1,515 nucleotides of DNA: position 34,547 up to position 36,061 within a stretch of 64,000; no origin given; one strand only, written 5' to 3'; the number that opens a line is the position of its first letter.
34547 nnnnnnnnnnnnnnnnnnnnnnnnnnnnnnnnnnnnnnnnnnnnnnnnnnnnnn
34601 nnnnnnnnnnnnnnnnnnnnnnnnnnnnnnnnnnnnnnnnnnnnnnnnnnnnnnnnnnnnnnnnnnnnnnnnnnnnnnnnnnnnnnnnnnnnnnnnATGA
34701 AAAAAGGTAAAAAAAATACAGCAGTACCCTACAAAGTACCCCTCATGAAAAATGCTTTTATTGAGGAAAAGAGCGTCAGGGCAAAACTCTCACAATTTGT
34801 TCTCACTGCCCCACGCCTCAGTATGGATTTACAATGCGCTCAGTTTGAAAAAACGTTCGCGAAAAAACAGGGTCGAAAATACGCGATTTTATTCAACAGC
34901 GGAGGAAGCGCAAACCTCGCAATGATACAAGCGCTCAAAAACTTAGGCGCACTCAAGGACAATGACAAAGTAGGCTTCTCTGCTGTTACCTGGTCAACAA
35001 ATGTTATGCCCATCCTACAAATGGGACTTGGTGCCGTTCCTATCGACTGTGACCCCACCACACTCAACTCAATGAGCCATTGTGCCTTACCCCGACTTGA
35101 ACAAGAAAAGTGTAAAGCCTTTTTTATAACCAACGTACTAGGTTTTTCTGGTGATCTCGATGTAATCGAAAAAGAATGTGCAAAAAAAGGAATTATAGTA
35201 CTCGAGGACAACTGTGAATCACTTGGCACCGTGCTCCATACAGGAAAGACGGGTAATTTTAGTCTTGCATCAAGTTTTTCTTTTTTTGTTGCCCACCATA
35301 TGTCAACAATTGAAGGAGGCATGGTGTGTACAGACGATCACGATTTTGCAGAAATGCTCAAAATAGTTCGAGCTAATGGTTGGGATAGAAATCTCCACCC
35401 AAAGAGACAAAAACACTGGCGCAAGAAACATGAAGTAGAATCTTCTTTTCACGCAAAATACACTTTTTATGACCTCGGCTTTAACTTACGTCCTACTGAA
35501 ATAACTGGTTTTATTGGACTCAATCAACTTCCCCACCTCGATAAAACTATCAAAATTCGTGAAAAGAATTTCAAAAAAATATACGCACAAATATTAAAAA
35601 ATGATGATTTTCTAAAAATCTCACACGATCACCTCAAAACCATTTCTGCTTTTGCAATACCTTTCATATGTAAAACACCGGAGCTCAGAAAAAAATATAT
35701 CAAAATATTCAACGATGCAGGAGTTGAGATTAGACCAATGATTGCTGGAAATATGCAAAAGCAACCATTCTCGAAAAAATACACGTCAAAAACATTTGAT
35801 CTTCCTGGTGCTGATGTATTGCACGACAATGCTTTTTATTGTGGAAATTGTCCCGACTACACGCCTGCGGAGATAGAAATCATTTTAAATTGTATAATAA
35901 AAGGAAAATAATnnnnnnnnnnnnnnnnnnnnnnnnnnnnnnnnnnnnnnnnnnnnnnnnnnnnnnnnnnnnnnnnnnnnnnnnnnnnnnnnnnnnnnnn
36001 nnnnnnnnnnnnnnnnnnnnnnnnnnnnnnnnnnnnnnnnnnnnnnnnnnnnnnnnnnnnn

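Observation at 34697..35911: PLP sugar enzyme with His in place of the catalytic Lys: ColD/E1-type 3-dehydratase next to gmd-fcl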

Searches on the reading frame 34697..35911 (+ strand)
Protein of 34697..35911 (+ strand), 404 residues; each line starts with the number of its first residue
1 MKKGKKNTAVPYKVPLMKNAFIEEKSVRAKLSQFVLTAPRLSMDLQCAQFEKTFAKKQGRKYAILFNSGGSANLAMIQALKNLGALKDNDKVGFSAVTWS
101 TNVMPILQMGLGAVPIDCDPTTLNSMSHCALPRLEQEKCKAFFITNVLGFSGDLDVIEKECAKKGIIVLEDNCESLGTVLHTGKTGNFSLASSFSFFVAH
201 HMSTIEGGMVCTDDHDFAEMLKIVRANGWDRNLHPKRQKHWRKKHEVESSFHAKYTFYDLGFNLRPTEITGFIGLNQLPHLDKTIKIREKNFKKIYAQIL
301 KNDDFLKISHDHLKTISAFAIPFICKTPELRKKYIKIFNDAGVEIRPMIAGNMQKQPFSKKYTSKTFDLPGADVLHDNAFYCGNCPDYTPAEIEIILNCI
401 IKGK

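Call 4: search_protein_families(library=ncbifam, proteins=[window:34697-35911:+])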
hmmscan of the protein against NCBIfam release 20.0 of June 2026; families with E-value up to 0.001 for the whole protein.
window:34697-35911:+ (404 aa): 8 families
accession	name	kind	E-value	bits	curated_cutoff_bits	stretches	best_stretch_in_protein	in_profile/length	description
NF011936.0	PRK15407.1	equivalog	1.4e-57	195.4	423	1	45-400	65-432/440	lipopolysaccharide biosynthesis protein RfbH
TIGR03588.1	PseC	equivalog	2e-36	125.8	423.5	1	34-343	19-321/380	UDP-4-amino-4,6-dideoxy-N-acetyl-beta-L-altrosamine transaminase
TIGR04181.1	NHT_00031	hypoth_equivalog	3.2e-29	101.9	420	1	48-363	33-340/359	LegC family aminotransferase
NF008658.2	PRK11658.1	equivalog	1.2e-20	73.5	631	1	34-319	22-290/379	UDP-4-amino-4-deoxy-L-arabinose aminotransferase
NF008687.0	PRK11706.1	equivalog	1e-15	57.4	375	1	51-302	37-270/375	dTDP-4-amino-4,6-dideoxygalactose transaminase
TIGR04427.1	PLP_DesI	equivalog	2e-09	37.1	650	1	49-232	56-232/390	dTDP-4-dehydro-6-deoxyglucose aminotransferase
TIGR02379.1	ECA_wecE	subfamily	2.1e-08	33.3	434.85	1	51-294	37-263/376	dTDP-4-amino-4,6-dideoxy-D-glucose transaminase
TIGR00858.1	bioF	equivalog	0.00027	19.8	426.45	1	48-90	69-111/365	8-amino-7-oxononanoate synthase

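Call 5: search_protein_families(library=pfam, proteins=[window:34697-35911:+])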
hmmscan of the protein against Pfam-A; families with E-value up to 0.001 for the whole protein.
window:34697-35911:+ (404 aa): 1 family
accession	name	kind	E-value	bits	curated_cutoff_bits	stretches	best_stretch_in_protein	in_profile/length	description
PF01041.23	DegT_DnrJ_EryC1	-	3.6e-51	174.9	19.8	1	40-400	19-359/360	DegT/DnrJ/EryC1/StrS aminotransferase family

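Call 6: search_solved_structures(query=window:34697-35911:+, show_alignments=3, max_evalue=1e-10)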
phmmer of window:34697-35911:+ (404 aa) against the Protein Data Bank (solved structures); distinct sequences matched with E-value up to 1e-10: 26.
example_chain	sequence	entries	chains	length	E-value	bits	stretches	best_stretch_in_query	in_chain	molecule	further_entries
2gms_A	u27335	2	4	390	8.1e-60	206.3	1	29-385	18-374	Putative pyridoxamine 5-phosphate-dependent dehydrase, Wbdk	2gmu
3b8x_A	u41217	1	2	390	7.6e-59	203.1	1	29-385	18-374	Pyridoxamine 5-phosphate-dependent dehydrase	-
2r0t_A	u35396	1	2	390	1.5e-58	202.2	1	29-385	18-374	Pyridoxamine 5-phosphate-dependent dehydrase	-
3gr9_A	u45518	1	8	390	3.8e-58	200.8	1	29-385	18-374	ColD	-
3bcx_A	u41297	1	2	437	1e-33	120.4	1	49-396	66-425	CDP-6-deoxy-L-threo-D-glycero-4-hexulose-3-dehydrase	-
3bb8_A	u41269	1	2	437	1.9e-32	116.2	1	49-396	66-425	CDP-4-keto-6-deoxy-D-glucose-3-dehydrase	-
3bn1_A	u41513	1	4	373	4.1e-22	82.2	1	47-292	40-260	Perosamine synthetase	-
3dr7_A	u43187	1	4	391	4.9e-22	81.9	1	48-292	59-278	Putative perosamine synthetase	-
9wvy_A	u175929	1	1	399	6.5e-22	81.5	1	36-289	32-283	Putative NDP-4-keto-6-deoxyglucose-3-dehydratase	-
3dr4_A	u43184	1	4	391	6.7e-22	81.5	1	48-292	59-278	Putative perosamine synthetase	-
2fn6_A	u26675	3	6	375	5.4e-20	75.2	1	34-315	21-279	AMINOTRANSFERASE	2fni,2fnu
7b0m_AAA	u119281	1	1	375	4.3e-16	62.3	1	48-224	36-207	Sugar aminotransferase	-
7b0d_A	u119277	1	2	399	1.1e-14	57.7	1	35-231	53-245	Glutamine--scyllo-inositol transaminase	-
5u1z_A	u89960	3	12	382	5.1e-14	55.5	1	43-224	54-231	Putative aminotransferase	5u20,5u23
5u21_A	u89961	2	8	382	6.6e-14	55.1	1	43-223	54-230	Putative aminotransferase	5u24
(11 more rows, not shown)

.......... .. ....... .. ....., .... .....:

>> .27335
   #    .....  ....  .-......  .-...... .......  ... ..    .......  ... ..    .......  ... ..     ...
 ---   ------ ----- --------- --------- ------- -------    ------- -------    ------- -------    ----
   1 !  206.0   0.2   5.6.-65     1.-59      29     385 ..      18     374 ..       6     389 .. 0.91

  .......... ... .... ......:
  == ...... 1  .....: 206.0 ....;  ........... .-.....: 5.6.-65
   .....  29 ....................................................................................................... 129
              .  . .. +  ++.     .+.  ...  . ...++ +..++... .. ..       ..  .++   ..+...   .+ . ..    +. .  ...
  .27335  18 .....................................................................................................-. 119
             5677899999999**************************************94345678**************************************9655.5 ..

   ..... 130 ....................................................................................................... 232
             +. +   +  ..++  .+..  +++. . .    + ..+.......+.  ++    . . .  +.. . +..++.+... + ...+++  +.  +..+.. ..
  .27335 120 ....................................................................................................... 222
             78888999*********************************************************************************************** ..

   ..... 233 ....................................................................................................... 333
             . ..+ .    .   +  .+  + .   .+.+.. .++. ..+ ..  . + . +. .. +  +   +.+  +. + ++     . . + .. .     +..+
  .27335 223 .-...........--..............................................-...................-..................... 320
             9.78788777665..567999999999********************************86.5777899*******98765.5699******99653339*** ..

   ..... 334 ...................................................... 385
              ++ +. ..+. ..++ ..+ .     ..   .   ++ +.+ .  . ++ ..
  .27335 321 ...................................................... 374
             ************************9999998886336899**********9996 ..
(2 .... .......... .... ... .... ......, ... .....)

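Call 11: find_homologous_proteins(query=window:34697-35911:+, max_evalue=1e-20)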
Query window:34697-35911:+ (404 aa): 6734 proteins with E <= 1e-20 among 8000 candidates; the best 120 are listed.
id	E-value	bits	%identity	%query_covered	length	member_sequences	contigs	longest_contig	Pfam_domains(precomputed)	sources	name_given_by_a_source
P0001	1.1e-276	935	100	100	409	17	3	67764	PF01041.24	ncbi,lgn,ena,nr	ncbi:MAG TPA: DegT/DnrJ/EryC1/StrS family aminotransferase [Candidatus Paceibacterota bacterium]|nr:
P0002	9.5e-223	758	79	100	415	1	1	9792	PF01041.24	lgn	-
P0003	2.1e-206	704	74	98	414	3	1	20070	PF01041.24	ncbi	-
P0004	3.6e-206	703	75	97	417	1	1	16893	PF01041.24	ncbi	-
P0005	1.2e-203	695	75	97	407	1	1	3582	PF01041.24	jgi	-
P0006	1.6e-200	685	74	98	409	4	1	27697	PF01041.24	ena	-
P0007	2.3e-200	684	75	96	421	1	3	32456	PF01041.24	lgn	-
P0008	2.6e-199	680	73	97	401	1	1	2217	PF01041.24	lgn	-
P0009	4.5e-199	680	70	99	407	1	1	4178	PF01041.24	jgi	jgi:CDP-6-deoxy-D-xylo-4-hexulose-3-dehydrase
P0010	1.1e-198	678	71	94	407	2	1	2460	PF01041.24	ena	-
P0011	4.2e-197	673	71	100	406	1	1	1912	PF01041.24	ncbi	-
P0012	8.5e-197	672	73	96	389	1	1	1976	PF01041.24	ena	-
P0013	2.3e-195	668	71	97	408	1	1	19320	PF01041.24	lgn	-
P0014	1.5e-192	658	71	96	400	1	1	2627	PF01041.24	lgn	-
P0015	2.1e-191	654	71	95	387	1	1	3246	PF01041.24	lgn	-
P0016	1.2e-189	649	72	95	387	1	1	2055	PF01041.24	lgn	-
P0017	1.0e-188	646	70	99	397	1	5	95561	PF01041.24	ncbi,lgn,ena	ncbi:MAG: DegT/DnrJ/EryC1/StrS family aminotransferase [Patescibacteria group bacterium]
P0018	1.8e-187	642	70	95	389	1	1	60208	PF01041.24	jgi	-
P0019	3.2e-185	634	69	99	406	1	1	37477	PF01041.24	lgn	-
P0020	3.5e-185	634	70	96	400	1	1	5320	PF01041.24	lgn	-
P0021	2.5e-183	628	68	99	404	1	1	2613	PF01041.24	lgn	-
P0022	2.1e-180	618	68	97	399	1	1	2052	PF01041.24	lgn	-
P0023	2.2e-180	618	68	97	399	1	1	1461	PF01041.24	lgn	-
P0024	3.3e-179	614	69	95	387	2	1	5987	PF01041.24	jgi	-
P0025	1.9e-178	612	67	96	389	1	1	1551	PF01041.24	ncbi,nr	ncbi:MAG: DegT/DnrJ/EryC1/StrS aminotransferase family protein [Candidatus Roizmanbacteria bacterium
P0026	9.9e-178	609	67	96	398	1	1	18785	PF01041.24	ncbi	ncbi:MAG: DegT/DnrJ/EryC1/StrS family aminotransferase [Minisyncoccota bacterium]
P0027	5.8e-177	607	73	85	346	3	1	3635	PF01041.24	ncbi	ncbi:MAG TPA: DegT/DnrJ/EryC1/StrS family aminotransferase, partial [Candidatus Paceibacterota bacte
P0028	2.1e-175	602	68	95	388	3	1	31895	PF01041.24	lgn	-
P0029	3.4e-174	598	66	97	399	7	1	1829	PF01041.24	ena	-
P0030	1.2e-173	596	65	97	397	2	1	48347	PF01041.24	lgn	-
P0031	3.0e-173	595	65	97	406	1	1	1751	PF01053.27,PF01041.24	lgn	-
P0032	1.9e-172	592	66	96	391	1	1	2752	PF01041.24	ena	-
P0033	6.8e-172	590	65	96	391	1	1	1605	PF01041.24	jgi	jgi:CDP-6-deoxy-D-xylo-4-hexulose-3-dehydrase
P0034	9.2e-171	587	64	96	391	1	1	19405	PF01041.24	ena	-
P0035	1.2e-170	586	64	96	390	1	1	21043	PF01041.24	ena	-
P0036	1.4e-170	586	64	96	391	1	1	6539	PF01041.24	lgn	-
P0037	2.9e-170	585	64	96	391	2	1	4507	PF01041.24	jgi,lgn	jgi:CDP-6-deoxy-D-xylo-4-hexulose-3-dehydrase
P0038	4.3e-170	584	65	96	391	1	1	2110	PF01041.24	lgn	-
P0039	8.4e-170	583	64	96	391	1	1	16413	PF01041.24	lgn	-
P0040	1.0e-169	583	65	96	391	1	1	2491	PF01041.24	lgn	-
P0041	1.8e-169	582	64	96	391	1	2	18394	PF01041.24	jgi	jgi:CDP-6-deoxy-D-xylo-4-hexulose-3-dehydrase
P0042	1.8e-169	582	66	95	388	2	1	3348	PF01041.24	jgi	-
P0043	2.0e-169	582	63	96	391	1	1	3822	PF01041.24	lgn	-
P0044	3.3e-169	581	63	96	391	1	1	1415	PF01041.24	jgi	jgi:CDP-6-deoxy-D-xylo-4-hexulose-3-dehydrase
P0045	3.4e-169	581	63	96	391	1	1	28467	PF01041.24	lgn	-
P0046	5.4e-169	581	63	96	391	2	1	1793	PF01041.24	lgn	-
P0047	6.8e-169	580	63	96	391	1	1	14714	PF01041.24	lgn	-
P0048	8.1e-169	580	64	96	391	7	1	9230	PF00155.28,PF01041.24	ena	-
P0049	9.1e-169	580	64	96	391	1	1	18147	PF00155.28,PF01041.24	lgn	-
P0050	1.5e-168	579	64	96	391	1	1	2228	PF01041.24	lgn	-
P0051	1.6e-168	579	63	96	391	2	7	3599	PF01041.24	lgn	-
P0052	1.8e-168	579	63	95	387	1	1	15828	PF01041.24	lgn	-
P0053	2.1e-168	579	64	96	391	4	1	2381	PF01041.24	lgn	-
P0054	2.4e-168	579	63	96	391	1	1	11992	PF00155.28,PF01041.24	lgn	-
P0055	2.4e-168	579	64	96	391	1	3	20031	PF01041.24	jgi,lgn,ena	jgi:CDP-4-dehydro-6-deoxyglucose reductase, E1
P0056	2.5e-168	578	62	96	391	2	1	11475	PF01041.24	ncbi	-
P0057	3.4e-168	578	63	96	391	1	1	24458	PF01041.24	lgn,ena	-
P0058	3.9e-168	578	63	96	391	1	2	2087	PF01041.24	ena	-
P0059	6.2e-168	577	65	96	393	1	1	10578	PF01041.24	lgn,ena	-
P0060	7.2e-168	577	63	96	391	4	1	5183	PF01041.24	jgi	jgi:CDP-4-dehydro-6-deoxyglucose reductase, E1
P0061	1.0e-167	576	63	96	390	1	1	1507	PF01041.24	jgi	-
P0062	1.1e-167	576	63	96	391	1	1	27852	PF01041.24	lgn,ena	-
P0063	1.1e-167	576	63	96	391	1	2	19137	PF01041.24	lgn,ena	-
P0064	1.4e-167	576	63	95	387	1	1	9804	PF01041.24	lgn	-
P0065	1.4e-167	576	63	96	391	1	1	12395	PF00155.28,PF01041.24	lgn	-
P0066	1.5e-167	576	63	96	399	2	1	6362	PF01041.24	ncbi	-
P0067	1.5e-167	576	63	96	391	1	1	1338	PF01041.24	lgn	-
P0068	1.5e-167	576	62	99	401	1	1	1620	PF01041.24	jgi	jgi:CDP-4-dehydro-6-deoxyglucose reductase, E1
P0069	1.7e-167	576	63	96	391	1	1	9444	PF01041.24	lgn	-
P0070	1.8e-167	576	63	96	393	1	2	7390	PF01041.24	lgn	-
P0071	1.8e-167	576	63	96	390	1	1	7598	PF00266.26,PF01041.24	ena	-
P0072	1.9e-167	576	63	96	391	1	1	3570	PF01041.24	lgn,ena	-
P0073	2.1e-167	575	64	96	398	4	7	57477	PF01041.24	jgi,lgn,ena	-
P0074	2.2e-167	575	63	96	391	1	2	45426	PF01041.24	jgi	jgi:CDP-6-deoxy-D-xylo-4-hexulose-3-dehydrase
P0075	2.6e-167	575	62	96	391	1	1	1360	PF01041.24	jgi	jgi:CDP-6-deoxy-D-xylo-4-hexulose-3-dehydrase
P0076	2.7e-167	575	64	95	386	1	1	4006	PF01041.24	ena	-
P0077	4.1e-167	575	63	96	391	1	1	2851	PF01041.24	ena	-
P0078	4.7e-167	574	63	96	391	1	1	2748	PF01041.24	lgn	-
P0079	5.4e-167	574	63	96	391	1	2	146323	PF01041.24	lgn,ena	-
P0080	6.6e-167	574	64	96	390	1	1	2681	PF01041.24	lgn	-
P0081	8.5e-167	573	64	93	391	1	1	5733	PF01041.24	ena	-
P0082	8.6e-167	573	62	96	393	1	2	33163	PF01041.24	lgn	-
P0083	9.7e-167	573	63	96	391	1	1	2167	PF01041.24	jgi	jgi:CDP-4-dehydro-6-deoxyglucose reductase, E1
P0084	1.0e-166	573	63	97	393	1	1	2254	PF01041.24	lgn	-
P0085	1.3e-166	573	62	96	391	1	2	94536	PF00155.28,PF01041.24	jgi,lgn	jgi:CDP-6-deoxy-D-xylo-4-hexulose-3-dehydrase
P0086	1.5e-166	573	63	96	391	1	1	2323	PF01041.24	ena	-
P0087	1.6e-166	573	62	96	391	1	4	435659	PF01041.24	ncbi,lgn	-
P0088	1.8e-166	572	64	96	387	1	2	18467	PF01041.24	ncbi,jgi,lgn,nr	ncbi:MAG: DegT/DnrJ/EryC1/StrS aminotransferase family protein [Lutibacter sp.]|nr:DegT/DnrJ/EryC1/S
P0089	1.9e-166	572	62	96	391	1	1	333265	PF00155.28,PF01041.24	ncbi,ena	-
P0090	1.9e-166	572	63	98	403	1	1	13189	PF01041.24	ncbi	-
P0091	2.0e-166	572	62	96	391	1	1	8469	PF01041.24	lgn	-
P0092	2.1e-166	572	64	96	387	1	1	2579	PF01041.24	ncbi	-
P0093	2.3e-166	572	62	96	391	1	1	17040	PF01041.24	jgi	jgi:CDP-4-dehydro-6-deoxyglucose reductase, E1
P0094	2.5e-166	572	64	96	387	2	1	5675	PF01041.24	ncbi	-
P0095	2.5e-166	572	63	96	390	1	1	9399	PF01041.24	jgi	jgi:CDP-6-deoxy-D-xylo-4-hexulose-3-dehydrase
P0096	3.1e-166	572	61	96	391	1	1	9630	PF01041.24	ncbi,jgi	-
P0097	3.2e-166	572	63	96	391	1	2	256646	PF01041.24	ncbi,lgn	ncbi:putative pyridoxal phosphate-dependent aminotransferase EpsN [compost metagenome]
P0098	3.5e-166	571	63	96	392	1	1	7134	PF01041.24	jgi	-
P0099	3.5e-166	571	63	96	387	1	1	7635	PF01041.24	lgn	-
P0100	3.6e-166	571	63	95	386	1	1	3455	PF01041.24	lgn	-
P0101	3.9e-166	571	63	96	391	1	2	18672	PF00155.28,PF01041.24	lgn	-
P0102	4.1e-166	571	63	96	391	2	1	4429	PF00155.28,PF01041.24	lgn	-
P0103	4.1e-166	571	63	96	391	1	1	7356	PF01041.24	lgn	-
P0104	4.9e-166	571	64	96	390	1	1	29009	PF01041.24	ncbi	-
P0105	5.0e-166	571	62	96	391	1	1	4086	PF01041.24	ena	-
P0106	5.2e-166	571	63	96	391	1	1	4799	PF01041.24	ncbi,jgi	jgi:CDP-6-deoxy-D-xylo-4-hexulose-3-dehydrase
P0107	5.7e-166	571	62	97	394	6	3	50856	PF01041.24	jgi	jgi:CDP-6-deoxy-D-xylo-4-hexulose-3-dehydrase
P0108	5.8e-166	571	63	96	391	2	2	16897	PF01041.24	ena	-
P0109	5.9e-166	571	61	97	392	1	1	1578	PF01041.24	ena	-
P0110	6.3e-166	571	63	96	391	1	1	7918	PF01041.24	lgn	-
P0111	6.3e-166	571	63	96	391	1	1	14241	PF01041.24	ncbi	-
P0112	6.6e-166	571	63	93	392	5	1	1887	PF01041.24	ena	-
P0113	6.9e-166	570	63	96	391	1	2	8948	PF01041.24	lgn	-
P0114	8.1e-166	570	62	96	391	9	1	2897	PF01041.24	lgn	-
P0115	9.1e-166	570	62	96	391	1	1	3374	PF01041.24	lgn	-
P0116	1.1e-165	570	63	96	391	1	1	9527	PF01041.24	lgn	-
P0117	1.2e-165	570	63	96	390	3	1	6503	PF01041.24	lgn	-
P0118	1.2e-165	570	64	96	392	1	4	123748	PF01041.24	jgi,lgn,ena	-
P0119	1.4e-165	569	62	96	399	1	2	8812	PF01041.24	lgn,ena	-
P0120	1.5e-165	569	62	96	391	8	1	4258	PF00155.28,PF01041.24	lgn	-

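Call 21: find_encoding_contigs(protein=P0087, flank=8000, max_places=2)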
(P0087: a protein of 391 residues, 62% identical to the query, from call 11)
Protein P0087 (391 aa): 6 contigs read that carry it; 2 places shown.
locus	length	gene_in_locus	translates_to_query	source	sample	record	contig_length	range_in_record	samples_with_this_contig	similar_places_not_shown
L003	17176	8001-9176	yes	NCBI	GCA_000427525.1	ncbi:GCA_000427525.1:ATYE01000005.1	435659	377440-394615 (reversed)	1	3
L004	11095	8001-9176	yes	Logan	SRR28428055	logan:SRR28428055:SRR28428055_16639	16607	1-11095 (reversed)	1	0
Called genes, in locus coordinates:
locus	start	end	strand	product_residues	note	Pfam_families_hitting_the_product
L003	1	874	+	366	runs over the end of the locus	PF02706:Wzz (weak)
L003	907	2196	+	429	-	PF03721:UDPG_MGDP_dh_N, PF00984:UDPG_MGDP_dh, PF03720:UDPG_MGDP_dh_C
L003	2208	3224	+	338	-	PF01073:3Beta_HSD, PF01370:Epimerase, PF02719:Polysacc_synt_2, PF16363:GDP_Man_Dehyd, PF07993:NAD_binding_4 (faint)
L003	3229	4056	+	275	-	PF01061:ABC2_membrane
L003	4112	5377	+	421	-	PF00005:ABC_tran, PF14524:Wzt_C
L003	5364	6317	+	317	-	PF00852:Glyco_transf_10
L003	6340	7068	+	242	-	PF05050:Methyltransf_21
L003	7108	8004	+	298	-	PF01370:Epimerase, PF16363:GDP_Man_Dehyd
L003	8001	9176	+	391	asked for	PF01041:DegT_DnrJ_EryC1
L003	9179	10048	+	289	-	PF01531:Glyco_transf_11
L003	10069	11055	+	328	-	PF00535:Glycos_transf_2, PF10111:Glyco_tranf_2_2, PF13641:Glyco_tranf_2_3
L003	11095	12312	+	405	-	PF13477:Glyco_trans_4_2 (weak), PF00534:Glycos_transf_1 (faint)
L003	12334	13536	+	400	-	-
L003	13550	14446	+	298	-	PF00535:Glycos_transf_2, PF10111:Glyco_tranf_2_2, PF13641:Glyco_tranf_2_3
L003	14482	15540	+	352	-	PF13524:Glyco_trans_1_2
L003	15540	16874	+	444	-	-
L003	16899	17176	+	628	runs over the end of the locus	PF13522:GATase_6, PF13537:GATase_7, PF00733:Asn_synthase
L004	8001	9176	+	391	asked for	PF01041:DegT_DnrJ_EryC1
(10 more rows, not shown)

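Call 22: find_encoding_contigs(protein=P0089, flank=8000, max_places=2)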
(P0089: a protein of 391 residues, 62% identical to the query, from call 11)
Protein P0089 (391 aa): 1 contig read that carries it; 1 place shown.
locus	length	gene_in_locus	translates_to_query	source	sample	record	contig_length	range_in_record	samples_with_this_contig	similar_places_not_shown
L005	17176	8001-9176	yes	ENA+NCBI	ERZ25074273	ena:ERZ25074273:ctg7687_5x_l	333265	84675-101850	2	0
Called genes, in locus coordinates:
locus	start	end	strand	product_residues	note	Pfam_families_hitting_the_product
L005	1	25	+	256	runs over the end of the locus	PF00456:Transketolase_N, PF13292:DXP_synthase_N (weak), PF00676:E1_dh, PF02775:TPP_enzyme_C (faint)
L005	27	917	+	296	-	PF02779:Transket_pyr, PF02780:Transketolase_C (weak)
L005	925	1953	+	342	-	PF01073:3Beta_HSD (weak), PF01370:Epimerase, PF04321:RmlD_sub_bind, PF07993:NAD_binding_4 (faint), PF16363:GDP_Man_Dehyd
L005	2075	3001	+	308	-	PF01370:Epimerase, PF16363:GDP_Man_Dehyd, PF04321:RmlD_sub_bind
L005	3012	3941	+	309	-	-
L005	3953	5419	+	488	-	PF00535:Glycos_transf_2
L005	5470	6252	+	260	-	PF03269:DUF268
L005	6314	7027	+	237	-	PF13489:Methyltransf_23, PF08241:Methyltransf_11, PF08242:Methyltransf_12 (weak), PF13649:Methyltransf_25 (weak), PF13847:Methyltransf_31 (weak)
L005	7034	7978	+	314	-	PF01370:Epimerase, PF02719:Polysacc_synt_2 (faint), PF04321:RmlD_sub_bind (weak), PF16363:GDP_Man_Dehyd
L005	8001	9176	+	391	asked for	PF00155:Aminotran_1_2 (weak), PF01041:DegT_DnrJ_EryC1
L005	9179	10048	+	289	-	PF01531:Glyco_transf_11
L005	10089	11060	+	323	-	PF01073:3Beta_HSD, PF01370:Epimerase, PF02719:Polysacc_synt_2, PF04321:RmlD_sub_bind, PF05368:NmrA, PF16363:GDP_Man_Dehyd, PF07993:NAD_binding_4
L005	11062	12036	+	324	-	PF00288:GHMP_kinases_N, PF08544:GHMP_kinases_C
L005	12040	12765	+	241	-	PF00483:NTP_transferase, PF12804:NTP_transf_3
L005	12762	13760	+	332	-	PF00535:Glycos_transf_2, PF10111:Glyco_tranf_2_2, PF13641:Glyco_tranf_2_3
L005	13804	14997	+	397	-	PF13477:Glyco_trans_4_2 (faint), PF13692:Glyco_trans_1_4, PF00534:Glycos_transf_1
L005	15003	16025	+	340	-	PF01073:3Beta_HSD, PF01370:Epimerase, PF02719:Polysacc_synt_2, PF05368:NmrA, PF16363:GDP_Man_Dehyd, PF07993:NAD_binding_4 (faint), PF13460:NAD_binding_10, PF08485:Polysacc_syn_2C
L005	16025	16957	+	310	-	PF00535:Glycos_transf_2, PF10111:Glyco_tranf_2_2 (weak), PF13641:Glyco_tranf_2_3 (weak)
